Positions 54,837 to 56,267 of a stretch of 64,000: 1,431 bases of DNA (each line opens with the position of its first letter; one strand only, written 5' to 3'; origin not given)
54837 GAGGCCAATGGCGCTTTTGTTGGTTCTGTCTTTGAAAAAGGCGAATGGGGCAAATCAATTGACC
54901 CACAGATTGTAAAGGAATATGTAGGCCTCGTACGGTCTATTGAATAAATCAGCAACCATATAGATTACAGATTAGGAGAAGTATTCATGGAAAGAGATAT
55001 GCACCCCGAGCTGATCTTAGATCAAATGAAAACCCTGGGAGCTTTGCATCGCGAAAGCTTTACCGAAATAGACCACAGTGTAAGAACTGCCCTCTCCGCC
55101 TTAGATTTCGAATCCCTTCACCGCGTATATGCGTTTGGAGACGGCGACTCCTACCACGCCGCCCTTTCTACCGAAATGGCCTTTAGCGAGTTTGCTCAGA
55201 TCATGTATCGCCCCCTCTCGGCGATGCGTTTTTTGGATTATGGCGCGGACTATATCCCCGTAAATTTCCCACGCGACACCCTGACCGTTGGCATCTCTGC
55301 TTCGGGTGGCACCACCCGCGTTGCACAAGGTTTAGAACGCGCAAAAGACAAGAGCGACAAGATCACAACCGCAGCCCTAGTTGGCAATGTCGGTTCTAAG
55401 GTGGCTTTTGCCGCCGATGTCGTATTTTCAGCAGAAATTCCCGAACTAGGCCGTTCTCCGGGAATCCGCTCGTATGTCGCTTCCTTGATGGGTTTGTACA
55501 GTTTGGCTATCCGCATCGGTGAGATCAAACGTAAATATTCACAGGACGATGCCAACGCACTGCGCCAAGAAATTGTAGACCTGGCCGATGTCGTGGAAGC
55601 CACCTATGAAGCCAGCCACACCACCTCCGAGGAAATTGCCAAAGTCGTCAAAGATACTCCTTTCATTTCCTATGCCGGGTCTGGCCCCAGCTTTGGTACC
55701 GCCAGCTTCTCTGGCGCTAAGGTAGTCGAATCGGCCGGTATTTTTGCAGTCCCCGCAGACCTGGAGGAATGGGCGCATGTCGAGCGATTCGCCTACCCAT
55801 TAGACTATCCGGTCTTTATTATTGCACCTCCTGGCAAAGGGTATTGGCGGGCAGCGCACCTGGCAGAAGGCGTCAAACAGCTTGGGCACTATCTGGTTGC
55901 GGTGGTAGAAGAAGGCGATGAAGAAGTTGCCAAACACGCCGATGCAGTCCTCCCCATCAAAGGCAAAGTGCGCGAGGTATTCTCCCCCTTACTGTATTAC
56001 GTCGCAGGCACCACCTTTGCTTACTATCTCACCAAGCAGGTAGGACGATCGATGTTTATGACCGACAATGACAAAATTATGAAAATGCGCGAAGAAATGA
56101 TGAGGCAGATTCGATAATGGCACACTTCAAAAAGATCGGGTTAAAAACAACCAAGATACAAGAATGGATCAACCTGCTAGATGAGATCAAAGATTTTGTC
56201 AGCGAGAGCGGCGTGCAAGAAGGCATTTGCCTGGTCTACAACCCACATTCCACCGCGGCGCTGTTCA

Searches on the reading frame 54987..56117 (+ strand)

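Call 67: search_protein_families(library=pfam, proteins=[window:54987-56117:+], max_evalue=0.000001)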
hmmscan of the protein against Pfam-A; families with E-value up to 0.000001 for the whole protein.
window:54987-56117:+ (376 aa): 1 family
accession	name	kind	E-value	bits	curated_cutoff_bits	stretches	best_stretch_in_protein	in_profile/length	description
PF01380.27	SIS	-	2.4e-10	40.8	25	1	45-175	6-130/131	SIS domain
